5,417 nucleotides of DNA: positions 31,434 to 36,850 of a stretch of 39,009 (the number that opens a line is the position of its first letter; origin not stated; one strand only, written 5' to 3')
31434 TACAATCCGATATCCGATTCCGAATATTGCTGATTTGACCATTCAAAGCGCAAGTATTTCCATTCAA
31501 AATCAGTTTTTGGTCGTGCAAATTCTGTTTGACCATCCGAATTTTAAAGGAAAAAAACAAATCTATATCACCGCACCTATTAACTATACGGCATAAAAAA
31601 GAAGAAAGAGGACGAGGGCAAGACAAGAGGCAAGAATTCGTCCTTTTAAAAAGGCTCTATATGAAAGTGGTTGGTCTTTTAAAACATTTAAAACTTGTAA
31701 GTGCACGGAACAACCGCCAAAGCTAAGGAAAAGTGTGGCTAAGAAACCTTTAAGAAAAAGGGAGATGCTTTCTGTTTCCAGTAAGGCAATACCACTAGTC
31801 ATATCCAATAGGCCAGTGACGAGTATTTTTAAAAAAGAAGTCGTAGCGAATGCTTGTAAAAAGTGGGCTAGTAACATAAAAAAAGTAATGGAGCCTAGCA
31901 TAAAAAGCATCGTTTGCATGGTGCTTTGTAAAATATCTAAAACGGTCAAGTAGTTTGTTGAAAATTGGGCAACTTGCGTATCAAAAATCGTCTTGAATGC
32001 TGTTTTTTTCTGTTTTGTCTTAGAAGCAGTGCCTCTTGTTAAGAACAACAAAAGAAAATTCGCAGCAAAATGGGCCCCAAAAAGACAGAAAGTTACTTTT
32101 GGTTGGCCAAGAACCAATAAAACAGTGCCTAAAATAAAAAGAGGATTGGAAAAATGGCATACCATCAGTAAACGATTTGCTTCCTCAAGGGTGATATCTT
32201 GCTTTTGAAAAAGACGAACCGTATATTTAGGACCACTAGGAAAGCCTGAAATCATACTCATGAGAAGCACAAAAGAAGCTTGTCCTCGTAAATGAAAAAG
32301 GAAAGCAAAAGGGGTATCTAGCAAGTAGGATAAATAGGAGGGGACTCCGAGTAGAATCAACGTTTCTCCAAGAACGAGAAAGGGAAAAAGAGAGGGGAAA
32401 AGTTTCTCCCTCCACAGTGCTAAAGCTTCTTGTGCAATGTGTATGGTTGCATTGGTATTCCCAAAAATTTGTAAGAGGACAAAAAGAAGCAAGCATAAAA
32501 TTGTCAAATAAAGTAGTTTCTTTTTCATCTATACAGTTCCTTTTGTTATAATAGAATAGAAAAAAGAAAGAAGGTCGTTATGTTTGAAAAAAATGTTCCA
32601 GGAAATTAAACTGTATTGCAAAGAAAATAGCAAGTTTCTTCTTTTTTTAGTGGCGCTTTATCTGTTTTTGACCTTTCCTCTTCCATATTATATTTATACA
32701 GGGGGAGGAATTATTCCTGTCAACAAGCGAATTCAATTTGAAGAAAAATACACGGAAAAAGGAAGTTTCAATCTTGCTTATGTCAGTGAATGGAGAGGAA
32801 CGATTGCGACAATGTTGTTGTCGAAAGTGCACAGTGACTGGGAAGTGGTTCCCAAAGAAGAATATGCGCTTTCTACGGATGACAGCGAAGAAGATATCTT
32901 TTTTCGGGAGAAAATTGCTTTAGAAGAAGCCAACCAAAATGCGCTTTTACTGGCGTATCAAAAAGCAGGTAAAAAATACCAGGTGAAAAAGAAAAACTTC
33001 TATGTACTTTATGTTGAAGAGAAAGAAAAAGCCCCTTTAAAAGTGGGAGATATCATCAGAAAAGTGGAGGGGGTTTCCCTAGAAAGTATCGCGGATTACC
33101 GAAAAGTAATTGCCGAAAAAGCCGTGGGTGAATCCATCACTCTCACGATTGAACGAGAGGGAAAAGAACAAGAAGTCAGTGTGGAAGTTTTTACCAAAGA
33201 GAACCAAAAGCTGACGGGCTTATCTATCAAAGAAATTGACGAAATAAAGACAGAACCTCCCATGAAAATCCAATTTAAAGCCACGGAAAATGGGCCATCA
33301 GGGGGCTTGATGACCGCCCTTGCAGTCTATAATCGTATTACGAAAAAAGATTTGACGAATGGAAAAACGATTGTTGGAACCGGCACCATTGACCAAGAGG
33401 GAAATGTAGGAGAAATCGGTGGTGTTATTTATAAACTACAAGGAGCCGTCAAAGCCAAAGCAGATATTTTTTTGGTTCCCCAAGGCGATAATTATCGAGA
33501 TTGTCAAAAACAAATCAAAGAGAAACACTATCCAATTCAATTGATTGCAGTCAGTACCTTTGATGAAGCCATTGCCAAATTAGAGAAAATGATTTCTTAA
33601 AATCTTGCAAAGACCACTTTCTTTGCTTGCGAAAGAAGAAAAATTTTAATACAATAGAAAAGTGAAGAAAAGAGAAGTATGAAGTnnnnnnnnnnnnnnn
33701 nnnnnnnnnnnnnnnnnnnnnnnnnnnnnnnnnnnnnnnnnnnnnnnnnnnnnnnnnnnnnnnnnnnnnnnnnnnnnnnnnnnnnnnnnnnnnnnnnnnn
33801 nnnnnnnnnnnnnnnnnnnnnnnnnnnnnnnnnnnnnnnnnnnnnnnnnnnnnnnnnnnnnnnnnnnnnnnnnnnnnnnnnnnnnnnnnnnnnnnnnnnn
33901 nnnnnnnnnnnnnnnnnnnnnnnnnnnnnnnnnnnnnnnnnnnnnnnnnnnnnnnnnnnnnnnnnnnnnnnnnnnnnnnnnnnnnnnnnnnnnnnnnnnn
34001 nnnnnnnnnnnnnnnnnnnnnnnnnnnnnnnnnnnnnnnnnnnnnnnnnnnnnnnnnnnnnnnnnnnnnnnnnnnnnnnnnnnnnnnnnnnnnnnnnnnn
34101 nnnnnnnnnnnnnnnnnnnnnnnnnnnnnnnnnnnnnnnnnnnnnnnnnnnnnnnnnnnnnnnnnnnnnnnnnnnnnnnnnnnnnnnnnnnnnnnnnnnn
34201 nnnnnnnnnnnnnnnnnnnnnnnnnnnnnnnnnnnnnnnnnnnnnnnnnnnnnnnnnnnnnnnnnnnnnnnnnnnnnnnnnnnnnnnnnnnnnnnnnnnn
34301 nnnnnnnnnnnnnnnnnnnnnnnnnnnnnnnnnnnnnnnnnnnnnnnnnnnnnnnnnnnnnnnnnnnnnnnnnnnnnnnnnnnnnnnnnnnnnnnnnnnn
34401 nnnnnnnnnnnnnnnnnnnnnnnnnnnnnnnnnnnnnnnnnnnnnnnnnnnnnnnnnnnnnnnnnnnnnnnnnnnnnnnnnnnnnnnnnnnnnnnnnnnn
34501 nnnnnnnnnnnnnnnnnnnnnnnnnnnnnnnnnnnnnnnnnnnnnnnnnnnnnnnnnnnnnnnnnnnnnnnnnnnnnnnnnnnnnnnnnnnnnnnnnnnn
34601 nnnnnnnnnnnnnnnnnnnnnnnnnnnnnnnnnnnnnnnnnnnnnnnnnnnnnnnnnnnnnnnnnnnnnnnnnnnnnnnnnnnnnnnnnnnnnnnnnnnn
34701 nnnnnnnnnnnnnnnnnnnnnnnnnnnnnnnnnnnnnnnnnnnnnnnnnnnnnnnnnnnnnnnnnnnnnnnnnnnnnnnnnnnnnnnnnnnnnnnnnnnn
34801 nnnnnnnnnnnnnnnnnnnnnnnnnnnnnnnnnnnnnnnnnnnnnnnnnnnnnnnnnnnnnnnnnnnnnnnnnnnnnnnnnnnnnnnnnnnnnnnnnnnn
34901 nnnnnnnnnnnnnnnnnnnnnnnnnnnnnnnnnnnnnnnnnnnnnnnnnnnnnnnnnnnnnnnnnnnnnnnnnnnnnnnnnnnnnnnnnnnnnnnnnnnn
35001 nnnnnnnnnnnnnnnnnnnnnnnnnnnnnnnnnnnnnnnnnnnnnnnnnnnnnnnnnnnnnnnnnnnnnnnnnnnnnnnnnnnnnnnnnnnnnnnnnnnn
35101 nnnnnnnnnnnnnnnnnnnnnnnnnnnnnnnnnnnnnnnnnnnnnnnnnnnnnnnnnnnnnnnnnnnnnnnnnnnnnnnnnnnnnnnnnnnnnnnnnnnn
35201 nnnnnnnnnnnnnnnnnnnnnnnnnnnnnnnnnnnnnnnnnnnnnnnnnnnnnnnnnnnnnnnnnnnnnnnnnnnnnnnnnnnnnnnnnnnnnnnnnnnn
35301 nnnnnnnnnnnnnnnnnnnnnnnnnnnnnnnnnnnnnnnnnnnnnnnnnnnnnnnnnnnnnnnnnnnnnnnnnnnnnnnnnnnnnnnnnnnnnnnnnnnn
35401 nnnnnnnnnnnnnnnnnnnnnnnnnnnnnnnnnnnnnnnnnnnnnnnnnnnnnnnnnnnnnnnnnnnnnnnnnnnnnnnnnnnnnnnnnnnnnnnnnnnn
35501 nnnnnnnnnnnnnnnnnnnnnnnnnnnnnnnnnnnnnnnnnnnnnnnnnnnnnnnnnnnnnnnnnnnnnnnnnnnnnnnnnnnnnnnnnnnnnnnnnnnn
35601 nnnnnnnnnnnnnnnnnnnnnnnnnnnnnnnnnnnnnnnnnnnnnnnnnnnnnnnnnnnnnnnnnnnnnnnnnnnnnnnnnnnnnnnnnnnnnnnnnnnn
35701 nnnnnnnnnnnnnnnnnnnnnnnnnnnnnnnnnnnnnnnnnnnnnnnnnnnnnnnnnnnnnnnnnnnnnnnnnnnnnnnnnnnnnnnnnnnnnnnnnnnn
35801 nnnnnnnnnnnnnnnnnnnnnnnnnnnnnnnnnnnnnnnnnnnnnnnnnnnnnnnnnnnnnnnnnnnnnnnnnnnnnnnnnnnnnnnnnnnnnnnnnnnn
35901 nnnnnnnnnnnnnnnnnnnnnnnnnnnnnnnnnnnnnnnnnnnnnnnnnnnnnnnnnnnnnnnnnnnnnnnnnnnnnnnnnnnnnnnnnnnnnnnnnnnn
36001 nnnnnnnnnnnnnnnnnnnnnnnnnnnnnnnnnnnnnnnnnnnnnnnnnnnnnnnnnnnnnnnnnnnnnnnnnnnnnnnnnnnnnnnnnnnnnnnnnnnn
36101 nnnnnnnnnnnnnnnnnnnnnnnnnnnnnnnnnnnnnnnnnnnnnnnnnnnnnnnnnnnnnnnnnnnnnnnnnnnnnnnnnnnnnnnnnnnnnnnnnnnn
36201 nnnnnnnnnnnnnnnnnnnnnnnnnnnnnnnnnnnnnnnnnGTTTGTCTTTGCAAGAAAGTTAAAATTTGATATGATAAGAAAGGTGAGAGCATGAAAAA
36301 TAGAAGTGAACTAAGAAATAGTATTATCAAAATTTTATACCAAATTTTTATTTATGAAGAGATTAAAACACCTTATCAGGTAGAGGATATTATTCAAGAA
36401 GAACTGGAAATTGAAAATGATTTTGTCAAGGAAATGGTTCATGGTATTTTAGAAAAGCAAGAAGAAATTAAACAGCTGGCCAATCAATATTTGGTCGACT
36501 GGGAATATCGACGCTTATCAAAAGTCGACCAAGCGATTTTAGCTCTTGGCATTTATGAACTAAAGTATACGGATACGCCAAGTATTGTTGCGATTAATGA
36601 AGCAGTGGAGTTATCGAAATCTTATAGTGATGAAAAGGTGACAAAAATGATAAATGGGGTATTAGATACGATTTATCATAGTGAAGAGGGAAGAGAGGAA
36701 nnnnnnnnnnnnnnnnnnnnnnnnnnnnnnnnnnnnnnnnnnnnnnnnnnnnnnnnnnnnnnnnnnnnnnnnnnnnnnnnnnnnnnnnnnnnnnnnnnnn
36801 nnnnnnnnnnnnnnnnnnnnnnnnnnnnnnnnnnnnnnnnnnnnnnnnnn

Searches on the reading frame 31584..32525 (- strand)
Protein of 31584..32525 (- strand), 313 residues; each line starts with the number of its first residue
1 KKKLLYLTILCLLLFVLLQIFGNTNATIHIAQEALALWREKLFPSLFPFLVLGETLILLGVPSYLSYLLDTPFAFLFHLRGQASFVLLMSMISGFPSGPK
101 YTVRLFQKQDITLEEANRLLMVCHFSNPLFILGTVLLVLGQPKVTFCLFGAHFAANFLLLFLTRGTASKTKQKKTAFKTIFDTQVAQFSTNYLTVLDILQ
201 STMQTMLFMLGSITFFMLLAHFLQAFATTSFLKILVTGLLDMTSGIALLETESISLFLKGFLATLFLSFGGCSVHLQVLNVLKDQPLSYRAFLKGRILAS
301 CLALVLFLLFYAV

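Call 81: search_protein_families(library=ncbifam, proteins=[window:31584-32525:-], max_evalue=0.00001)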
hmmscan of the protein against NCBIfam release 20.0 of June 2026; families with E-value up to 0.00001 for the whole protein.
window:31584-32525:- (313 aa): 1 family
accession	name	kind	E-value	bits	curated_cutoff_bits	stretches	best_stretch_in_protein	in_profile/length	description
TIGR02871.1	spore_ylbJ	equivalog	2.1e-47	161.9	304.65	1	8-312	5-324/363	sporulation integral membrane protein YlbJ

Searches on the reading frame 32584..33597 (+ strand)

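Call 81: search_protein_families(library=ncbifam, proteins=[window:32584-33597:+], max_evalue=0.00001)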
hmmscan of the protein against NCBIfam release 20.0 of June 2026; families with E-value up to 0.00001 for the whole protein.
window:32584-33597:+ (338 aa): 7 families
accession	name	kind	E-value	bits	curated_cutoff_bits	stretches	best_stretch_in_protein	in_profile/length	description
NF041438.1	SepM_fam_S16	equivalog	1.4e-48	165.6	200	1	21-311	11-316/340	SepM family pheromone-processing serine protease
TIGR02902.1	spore_lonB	equivalog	5.2e-12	45.1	723.3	1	227-332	429-529/531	ATP-dependent protease LonB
TIGR02037.1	degP_htrA_DO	subfamily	1.3e-11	44.1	416.2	1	148-265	273-394/434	Do family serine endopeptidase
NF007526.1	PRK10139.1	equivalog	2.1e-07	30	756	1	143-202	300-359/456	serine endoprotease DegQ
NF041521.1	HhoA_HhoB_HtrA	equivalog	6.3e-07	29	450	1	148-202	277-331/335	HhoA/HhoB/HtrA family serine endopeptidase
TIGR02903.1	spore_lon_C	equivalog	7.1e-07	28.1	678.8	1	236-330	524-611/615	Lon family ATP-dependent protease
NF041199.1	trx7_PDZ_seleno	equivalog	2.7e-06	26.6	300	1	85-201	275-389/390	Trx7/PDZ domain-containing (seleno)protein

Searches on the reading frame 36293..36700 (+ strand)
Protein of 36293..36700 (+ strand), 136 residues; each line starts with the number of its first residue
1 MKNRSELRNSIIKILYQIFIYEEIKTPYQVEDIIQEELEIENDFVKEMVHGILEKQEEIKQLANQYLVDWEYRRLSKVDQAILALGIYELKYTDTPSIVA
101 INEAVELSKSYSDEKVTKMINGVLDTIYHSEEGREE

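Call 81: search_protein_families(library=ncbifam, proteins=[window:36293-36700:+], max_evalue=0.00001)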
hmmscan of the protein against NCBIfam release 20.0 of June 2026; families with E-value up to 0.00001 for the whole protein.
window:36293-36700:+ (136 aa): 8 families
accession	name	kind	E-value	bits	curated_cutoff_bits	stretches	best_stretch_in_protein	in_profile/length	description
TIGR01951.1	nusB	equivalog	4.1e-34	117.7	88.35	1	4-129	2-129/131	transcription antitermination factor NusB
NF001223.0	PRK00202.1-1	equivalog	4e-27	95.1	131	1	2-129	7-142/146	transcription antitermination factor NusB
NF011494.0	PRK14902.1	equivalog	1.3e-14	53.9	319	1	6-130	4-128/444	16S rRNA (cytosine(967)-C(5))-methyltransferase RsmB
TIGR00563.1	rsmB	equivalog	4.7e-10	39.2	269.05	1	41-131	35-124/437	16S rRNA (cytosine(967)-C(5))-methyltransferase RsmB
NF011493.0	PRK14901.1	equivalog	3.5e-09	36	540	1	39-131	37-129/447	16S rRNA (cytosine(967)-C(5))-methyltransferase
NF011495.0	PRK14903.1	equivalog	8e-09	34.8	503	1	40-129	37-121/431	16S rRNA (cytosine(967)-C(5))-methyltransferase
NF008149.0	PRK10901.1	equivalog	2.7e-08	33.2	375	1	31-129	34-131/434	16S rRNA (cytosine(967)-C(5))-methyltransferase RsmB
NF001230.0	PRK00202.2-5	equivalog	1.8e-06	27.8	132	1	49-130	68-150/165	transcription antitermination factor NusB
